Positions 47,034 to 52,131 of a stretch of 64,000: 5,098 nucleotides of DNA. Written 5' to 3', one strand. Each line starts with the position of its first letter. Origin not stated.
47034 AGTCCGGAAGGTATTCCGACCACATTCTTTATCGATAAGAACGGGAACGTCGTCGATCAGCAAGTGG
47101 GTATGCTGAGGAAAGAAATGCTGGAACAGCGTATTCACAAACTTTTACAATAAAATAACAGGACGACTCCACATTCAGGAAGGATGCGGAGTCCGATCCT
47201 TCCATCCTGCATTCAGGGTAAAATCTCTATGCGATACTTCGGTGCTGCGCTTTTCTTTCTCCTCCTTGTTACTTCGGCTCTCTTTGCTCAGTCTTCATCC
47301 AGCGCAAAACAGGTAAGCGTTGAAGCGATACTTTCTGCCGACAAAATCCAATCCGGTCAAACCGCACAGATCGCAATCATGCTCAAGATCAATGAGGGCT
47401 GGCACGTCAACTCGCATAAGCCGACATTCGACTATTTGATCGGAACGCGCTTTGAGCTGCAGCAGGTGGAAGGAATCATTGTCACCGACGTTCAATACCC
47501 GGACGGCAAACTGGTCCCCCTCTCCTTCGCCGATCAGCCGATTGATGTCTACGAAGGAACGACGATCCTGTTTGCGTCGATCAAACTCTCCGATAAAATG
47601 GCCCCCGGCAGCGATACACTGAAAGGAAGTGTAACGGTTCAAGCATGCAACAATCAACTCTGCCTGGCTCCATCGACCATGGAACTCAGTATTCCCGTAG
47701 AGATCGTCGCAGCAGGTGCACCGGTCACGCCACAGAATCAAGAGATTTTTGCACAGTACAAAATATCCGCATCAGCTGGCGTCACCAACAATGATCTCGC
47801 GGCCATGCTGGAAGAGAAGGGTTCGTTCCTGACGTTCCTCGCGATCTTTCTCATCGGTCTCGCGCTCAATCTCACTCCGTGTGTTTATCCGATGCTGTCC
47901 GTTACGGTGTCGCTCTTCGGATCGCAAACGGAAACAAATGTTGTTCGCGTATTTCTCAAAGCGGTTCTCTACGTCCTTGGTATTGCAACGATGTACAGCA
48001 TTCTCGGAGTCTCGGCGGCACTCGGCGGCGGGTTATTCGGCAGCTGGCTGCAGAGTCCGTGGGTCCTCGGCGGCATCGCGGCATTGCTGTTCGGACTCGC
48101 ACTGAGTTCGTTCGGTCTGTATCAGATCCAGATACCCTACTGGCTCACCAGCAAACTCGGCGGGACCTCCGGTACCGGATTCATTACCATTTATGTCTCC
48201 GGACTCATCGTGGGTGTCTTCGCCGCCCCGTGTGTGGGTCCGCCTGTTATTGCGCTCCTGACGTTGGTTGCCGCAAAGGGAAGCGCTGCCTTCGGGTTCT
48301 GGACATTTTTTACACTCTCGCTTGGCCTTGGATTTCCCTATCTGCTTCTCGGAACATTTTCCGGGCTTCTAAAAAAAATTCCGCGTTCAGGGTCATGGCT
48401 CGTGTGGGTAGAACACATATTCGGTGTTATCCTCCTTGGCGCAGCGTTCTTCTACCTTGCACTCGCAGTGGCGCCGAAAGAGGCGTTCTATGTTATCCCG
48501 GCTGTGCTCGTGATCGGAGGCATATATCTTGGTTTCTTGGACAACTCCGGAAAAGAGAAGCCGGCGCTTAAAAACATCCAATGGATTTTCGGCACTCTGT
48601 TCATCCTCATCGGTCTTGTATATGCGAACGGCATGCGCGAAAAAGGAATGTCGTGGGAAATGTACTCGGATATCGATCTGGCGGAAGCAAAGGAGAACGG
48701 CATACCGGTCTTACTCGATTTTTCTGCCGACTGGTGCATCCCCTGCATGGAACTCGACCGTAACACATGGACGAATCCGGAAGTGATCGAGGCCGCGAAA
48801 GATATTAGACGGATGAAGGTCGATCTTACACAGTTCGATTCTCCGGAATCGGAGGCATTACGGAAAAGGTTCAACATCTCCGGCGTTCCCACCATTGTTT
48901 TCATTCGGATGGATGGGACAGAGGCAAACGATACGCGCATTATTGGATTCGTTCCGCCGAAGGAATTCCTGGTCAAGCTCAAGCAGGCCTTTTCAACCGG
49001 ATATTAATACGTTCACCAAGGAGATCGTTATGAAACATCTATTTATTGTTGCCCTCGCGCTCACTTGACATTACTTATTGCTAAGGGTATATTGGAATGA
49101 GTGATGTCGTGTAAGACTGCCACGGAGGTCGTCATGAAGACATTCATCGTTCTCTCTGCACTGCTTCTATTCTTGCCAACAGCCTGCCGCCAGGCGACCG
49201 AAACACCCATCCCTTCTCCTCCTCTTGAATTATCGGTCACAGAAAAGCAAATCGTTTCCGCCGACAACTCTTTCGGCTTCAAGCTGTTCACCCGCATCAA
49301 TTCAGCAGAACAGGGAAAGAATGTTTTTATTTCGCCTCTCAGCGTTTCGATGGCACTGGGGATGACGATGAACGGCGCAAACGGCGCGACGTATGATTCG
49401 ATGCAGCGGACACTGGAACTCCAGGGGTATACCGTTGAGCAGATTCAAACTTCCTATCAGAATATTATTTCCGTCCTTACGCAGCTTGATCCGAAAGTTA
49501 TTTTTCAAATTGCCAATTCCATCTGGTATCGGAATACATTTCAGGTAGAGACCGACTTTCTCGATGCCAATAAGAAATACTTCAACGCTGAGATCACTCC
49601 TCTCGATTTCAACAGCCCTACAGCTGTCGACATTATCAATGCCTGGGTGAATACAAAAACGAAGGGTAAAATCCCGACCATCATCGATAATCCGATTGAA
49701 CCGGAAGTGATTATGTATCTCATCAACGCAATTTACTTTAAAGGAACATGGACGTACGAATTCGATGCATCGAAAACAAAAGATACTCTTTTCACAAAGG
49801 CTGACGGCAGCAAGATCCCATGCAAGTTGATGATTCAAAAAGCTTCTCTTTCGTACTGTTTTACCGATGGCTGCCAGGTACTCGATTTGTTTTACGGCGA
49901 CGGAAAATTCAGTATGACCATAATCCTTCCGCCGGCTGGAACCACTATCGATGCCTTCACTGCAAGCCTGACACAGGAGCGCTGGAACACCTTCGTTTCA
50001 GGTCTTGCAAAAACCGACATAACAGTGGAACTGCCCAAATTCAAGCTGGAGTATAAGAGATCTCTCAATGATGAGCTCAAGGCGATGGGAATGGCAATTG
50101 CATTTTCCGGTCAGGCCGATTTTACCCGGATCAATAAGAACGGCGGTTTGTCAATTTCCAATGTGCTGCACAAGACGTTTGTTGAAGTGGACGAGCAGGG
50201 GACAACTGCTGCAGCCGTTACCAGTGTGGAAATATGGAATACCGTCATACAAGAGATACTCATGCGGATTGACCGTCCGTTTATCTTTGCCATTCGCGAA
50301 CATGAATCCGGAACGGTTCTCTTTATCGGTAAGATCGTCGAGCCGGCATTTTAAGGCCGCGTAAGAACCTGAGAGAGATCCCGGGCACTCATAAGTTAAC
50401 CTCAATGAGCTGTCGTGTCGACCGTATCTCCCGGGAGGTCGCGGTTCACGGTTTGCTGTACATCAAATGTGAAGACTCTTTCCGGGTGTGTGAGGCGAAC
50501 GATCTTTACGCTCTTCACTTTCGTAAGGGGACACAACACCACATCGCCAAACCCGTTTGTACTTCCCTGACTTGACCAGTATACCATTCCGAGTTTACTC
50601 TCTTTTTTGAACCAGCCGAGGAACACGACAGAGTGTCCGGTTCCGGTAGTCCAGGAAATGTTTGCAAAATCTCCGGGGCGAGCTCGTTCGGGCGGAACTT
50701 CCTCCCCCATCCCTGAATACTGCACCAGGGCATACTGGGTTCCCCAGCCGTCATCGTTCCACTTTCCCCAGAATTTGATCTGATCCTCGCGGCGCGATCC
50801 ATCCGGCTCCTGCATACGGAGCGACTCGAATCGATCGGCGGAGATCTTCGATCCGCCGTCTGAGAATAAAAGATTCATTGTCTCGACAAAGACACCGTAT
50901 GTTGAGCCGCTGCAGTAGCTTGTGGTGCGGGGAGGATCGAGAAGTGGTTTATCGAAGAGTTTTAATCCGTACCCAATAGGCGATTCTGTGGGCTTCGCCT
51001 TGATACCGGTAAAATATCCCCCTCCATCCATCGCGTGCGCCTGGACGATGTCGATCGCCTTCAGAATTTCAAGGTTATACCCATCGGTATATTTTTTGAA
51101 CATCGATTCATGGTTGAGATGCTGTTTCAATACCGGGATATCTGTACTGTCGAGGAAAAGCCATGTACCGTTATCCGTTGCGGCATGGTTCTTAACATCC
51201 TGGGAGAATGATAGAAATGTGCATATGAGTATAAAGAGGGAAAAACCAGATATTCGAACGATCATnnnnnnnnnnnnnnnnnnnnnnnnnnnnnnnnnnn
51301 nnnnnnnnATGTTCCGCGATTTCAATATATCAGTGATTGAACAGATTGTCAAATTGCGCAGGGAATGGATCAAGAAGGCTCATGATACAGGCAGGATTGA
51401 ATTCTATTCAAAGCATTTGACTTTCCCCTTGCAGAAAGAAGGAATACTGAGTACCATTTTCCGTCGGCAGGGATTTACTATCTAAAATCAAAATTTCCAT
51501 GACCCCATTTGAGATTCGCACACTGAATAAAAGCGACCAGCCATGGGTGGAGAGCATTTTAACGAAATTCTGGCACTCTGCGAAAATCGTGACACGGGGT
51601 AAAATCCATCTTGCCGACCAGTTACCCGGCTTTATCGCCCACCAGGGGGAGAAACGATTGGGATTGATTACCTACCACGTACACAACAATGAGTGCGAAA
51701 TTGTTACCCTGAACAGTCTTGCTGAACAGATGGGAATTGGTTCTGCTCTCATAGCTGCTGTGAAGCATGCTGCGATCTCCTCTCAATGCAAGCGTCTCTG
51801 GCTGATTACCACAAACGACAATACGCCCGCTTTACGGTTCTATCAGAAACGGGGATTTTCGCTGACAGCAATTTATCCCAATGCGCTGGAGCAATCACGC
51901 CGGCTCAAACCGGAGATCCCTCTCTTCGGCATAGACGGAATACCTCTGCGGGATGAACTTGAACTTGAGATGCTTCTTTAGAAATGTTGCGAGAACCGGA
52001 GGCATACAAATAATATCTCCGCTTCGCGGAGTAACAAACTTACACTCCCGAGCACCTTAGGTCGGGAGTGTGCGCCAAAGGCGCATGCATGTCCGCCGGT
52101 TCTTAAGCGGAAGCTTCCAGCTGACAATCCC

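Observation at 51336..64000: Integron-type cassette array with no integrase in the window (CALIN-like)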

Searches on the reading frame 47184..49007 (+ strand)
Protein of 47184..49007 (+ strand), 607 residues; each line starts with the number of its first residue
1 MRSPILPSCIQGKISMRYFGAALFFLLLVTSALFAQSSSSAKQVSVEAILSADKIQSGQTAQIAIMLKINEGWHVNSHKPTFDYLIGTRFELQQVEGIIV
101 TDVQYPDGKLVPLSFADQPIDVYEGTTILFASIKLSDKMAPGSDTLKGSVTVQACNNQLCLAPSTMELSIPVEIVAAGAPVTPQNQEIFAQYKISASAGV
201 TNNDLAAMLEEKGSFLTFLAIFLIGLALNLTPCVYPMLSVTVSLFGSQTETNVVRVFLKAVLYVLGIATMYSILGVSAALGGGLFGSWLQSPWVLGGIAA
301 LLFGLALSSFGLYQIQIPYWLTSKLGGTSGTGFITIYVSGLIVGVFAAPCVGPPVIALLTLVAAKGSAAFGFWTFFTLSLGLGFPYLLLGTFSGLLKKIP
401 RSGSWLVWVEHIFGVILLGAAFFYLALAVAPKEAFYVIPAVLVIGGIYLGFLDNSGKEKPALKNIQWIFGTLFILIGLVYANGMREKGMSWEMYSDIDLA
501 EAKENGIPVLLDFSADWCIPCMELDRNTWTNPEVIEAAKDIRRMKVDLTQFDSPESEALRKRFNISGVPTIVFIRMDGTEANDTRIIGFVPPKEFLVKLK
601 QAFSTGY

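Call 8: search_protein_families(library=pfam, proteins=[window:47184-49007:+], max_evalue=0.01)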
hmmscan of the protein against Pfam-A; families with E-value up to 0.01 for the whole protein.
window:47184-49007:+ (607 aa): 8 families
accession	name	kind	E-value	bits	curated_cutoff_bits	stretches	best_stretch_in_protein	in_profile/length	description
PF02683.22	DsbD_TM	-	2.4e-43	148.4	27.1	1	216-424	3-214/219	Cytochrome C biogenesis protein transmembrane domain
PF13899.12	Thioredoxin_7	-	8.1e-15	55.2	27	1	491-574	2-81/83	Thioredoxin-like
PF11412.14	DsbD_N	-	2.9e-11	43.9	25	1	50-165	5-112/119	Thiol:disulfide interchange protein DsbD, N-terminal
PF13098.12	Thioredoxin_2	-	3.4e-11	43.8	27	1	502-596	1-101/104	Thioredoxin-like domain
PF00085.26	Thioredoxin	-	1.7e-09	38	23.5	1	506-578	18-83/103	Thioredoxin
PF13905.12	Thioredoxin_8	-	0.00011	22.9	27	0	543-579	56-93/94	Thioredoxin-like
PF13386.12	DsbD_2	-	0.00044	20.6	24.9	1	221-405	2-185/199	Cytochrome C biogenesis protein transmembrane region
PF03190.21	Thioredox_DsbH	-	0.0023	18.3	27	1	485-538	16-69/163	Protein of unknown function, DUF255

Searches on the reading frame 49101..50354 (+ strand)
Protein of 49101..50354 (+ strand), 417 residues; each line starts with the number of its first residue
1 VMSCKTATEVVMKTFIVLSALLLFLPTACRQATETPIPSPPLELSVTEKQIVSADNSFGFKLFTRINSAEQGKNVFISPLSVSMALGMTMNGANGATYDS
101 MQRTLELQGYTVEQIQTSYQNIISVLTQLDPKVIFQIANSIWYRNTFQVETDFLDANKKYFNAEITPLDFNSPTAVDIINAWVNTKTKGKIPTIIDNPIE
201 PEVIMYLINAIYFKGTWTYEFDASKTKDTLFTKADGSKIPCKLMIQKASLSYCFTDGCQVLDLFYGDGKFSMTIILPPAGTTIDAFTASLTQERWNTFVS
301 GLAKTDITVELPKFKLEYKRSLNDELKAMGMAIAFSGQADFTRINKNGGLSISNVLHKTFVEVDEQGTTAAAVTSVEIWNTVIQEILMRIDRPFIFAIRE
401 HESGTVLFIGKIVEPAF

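Call 8: search_protein_families(library=pfam, proteins=[window:49101-50354:+], max_evalue=0.01)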
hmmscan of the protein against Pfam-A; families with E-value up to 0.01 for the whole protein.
window:49101-50354:+ (417 aa): 1 family
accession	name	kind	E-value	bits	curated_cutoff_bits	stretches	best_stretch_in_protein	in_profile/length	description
PF00079.25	Serpin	-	1.5e-111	373.7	27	1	54-415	2-370/370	Serpin (serine protease inhibitor)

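Call 19: find_encoding_contigs(protein=window:49101-50354:+, flank=10000, max_places=10)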
Protein window:49101-50354:+ (417 aa): no gene with exactly this product is on record in the collection.

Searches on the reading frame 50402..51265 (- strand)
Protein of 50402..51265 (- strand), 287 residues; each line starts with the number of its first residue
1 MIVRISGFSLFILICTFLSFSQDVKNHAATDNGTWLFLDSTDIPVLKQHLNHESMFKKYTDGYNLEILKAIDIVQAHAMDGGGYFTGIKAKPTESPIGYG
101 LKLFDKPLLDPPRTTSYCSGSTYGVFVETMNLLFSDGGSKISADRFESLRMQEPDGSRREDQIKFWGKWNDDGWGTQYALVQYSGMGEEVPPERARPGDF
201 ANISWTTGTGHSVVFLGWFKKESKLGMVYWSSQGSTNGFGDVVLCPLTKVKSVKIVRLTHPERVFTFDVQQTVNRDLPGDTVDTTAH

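Call 8: search_protein_families(library=pfam, proteins=[window:50402-51265:-], max_evalue=0.01)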
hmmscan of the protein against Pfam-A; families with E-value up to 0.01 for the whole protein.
window:50402-51265:- (287 aa): 0 families

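Call 18: find_encoding_contigs(protein=window:50402-51265:-, flank=10000, max_places=10)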
Protein window:50402-51265:- (287 aa): 7 contigs read that carry it; 3 places shown.
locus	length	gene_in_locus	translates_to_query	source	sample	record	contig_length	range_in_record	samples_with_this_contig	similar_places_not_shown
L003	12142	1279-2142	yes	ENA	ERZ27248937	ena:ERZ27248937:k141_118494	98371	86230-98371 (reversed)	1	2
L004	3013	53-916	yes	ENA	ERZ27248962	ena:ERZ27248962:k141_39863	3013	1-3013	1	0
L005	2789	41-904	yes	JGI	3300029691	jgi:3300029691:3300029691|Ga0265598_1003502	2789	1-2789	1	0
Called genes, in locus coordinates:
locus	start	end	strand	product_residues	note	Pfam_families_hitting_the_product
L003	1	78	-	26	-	?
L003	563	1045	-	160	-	PF00583:Acetyltransf_1, PF13508:Acetyltransf_7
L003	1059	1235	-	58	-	-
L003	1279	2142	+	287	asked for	-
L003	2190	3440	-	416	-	PF00079:Serpin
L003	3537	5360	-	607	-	PF11412:DsbD_N, PF02683:DsbD_TM, PF13899:Thioredoxin_7, PF00085:Thioredoxin, PF13098:Thioredoxin_2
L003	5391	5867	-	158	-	PF08534:Redoxin, PF00085:Thioredoxin (weak), PF00578:AhpC-TSA, PF00255:GSHPx (faint), PF13098:Thioredoxin_2, PF13905:Thioredoxin_8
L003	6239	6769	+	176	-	PF00583:Acetyltransf_1, PF13673:Acetyltransf_10, PF13508:Acetyltransf_7, PF08445:FR47 (weak)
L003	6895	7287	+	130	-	PF01814:Hemerythrin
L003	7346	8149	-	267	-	PF01569:PAP2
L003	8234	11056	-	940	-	PF00675:Peptidase_M16, PF05193:Peptidase_M16_C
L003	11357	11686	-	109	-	-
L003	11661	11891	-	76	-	-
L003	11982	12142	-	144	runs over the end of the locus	PF22741:PTP-NADK (weak)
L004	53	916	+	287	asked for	-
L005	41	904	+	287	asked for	-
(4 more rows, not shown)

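Call 22: find_related_loci(query=window:50402-51265:-, collection=metagenome_contigs, flank=10000)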
Query window:50402-51265:- (287 aa) in metagenome_contigs; peptide patterns used: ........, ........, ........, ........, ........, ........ (x = any residue, [..] = any of these).
64 stretches matched a pattern; 33 encode a relative of the query (tblastn E <= 1e-3); 33 distinct loci.
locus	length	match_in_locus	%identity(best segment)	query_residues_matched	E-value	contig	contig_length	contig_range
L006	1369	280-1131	79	1-284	6e-174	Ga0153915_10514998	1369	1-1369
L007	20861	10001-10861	77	3-287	1e-156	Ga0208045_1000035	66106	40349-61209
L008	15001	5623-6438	81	14-284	3e-155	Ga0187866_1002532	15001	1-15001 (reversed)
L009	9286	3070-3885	81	14-284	2e-155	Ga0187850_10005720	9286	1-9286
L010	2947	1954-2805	78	3-284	4e-162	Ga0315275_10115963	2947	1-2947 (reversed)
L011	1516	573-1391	76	9-283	7e-162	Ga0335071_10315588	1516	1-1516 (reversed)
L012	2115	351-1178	76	9-282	2e-158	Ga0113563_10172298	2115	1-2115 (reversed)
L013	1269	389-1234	74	1-287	4e-161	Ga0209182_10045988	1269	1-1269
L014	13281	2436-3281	70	3-282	1e-142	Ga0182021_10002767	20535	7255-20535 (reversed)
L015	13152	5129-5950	69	9-282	8e-141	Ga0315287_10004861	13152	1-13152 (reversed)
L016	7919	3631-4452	72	12-282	7e-140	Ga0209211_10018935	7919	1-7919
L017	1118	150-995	70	3-282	4e-153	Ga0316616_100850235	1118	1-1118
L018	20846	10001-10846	58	2-283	5e-113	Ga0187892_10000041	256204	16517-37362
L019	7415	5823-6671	56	3-283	2e-111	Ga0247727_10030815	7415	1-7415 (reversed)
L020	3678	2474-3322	56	1-283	2e-112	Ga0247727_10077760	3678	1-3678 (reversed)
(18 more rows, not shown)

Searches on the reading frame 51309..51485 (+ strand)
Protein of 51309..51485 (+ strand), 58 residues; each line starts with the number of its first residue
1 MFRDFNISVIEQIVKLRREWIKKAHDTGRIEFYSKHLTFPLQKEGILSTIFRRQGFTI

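Call 8: search_protein_families(library=pfam, proteins=[window:51336-51485:+], max_evalue=0.01)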
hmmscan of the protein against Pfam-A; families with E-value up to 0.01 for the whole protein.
window:51336-51485:+ (49 aa): 0 families

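Call 52: search_protein_families(library=pfam, proteins=[window:51309-51485:+], max_evalue=0.01)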
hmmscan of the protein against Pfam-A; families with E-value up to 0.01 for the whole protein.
window:51309-51485:+ (58 aa): 0 families

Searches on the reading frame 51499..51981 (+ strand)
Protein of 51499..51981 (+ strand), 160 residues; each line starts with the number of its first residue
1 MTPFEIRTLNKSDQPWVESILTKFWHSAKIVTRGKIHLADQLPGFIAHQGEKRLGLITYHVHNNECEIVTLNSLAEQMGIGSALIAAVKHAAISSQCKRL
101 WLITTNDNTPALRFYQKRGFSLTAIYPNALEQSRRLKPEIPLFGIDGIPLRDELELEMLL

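Call 7: search_protein_families(library=pfam, proteins=[window:51499-51981:+], max_evalue=0.01)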
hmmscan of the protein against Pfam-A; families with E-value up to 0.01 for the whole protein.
window:51499-51981:+ (160 aa): 5 families
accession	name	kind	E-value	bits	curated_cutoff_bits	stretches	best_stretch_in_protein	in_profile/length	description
PF00583.31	Acetyltransf_1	-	1.2e-12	48.6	20.7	1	37-120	28-116/116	Acetyltransferase (GNAT) family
PF13508.13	Acetyltransf_7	-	3.3e-08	34.2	27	1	45-121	6-83/84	Acetyltransferase (GNAT) domain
PF13673.13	Acetyltransf_10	-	5.5e-05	23.6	23.6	1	39-121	28-108/128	Acetyltransferase (GNAT) domain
PF08445.16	FR47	-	6.6e-05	23.3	22.1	1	68-122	24-79/86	FR47-like protein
PF13302.13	Acetyltransf_3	-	0.0087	17.2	25.4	1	46-120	57-137/138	Acetyltransferase (GNAT) domain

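Call 73: find_encoding_contigs(protein=window:51499-51981:+, flank=6000, max_places=8)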
Protein window:51499-51981:+ (160 aa): 6 contigs read that carry it; 2 places shown.
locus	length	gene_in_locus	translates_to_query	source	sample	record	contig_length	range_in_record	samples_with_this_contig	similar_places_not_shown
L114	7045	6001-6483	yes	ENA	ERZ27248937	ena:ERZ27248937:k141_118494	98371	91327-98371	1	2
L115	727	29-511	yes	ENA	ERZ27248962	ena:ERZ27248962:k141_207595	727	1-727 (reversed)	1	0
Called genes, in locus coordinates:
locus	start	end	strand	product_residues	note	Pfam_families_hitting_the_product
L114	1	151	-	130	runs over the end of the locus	PF01814:Hemerythrin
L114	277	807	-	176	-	PF00583:Acetyltransf_1, PF13673:Acetyltransf_10, PF13508:Acetyltransf_7, PF08445:FR47 (weak)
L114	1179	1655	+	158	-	PF08534:Redoxin, PF00085:Thioredoxin (weak), PF00578:AhpC-TSA, PF00255:GSHPx (faint), PF13098:Thioredoxin_2, PF13905:Thioredoxin_8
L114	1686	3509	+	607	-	PF11412:DsbD_N, PF02683:DsbD_TM, PF13899:Thioredoxin_7, PF00085:Thioredoxin, PF13098:Thioredoxin_2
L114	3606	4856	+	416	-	PF00079:Serpin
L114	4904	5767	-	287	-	-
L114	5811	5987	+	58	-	-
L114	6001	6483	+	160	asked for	PF00583:Acetyltransf_1, PF13508:Acetyltransf_7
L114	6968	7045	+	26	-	?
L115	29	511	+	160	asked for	PF00583:Acetyltransf_1, PF13508:Acetyltransf_7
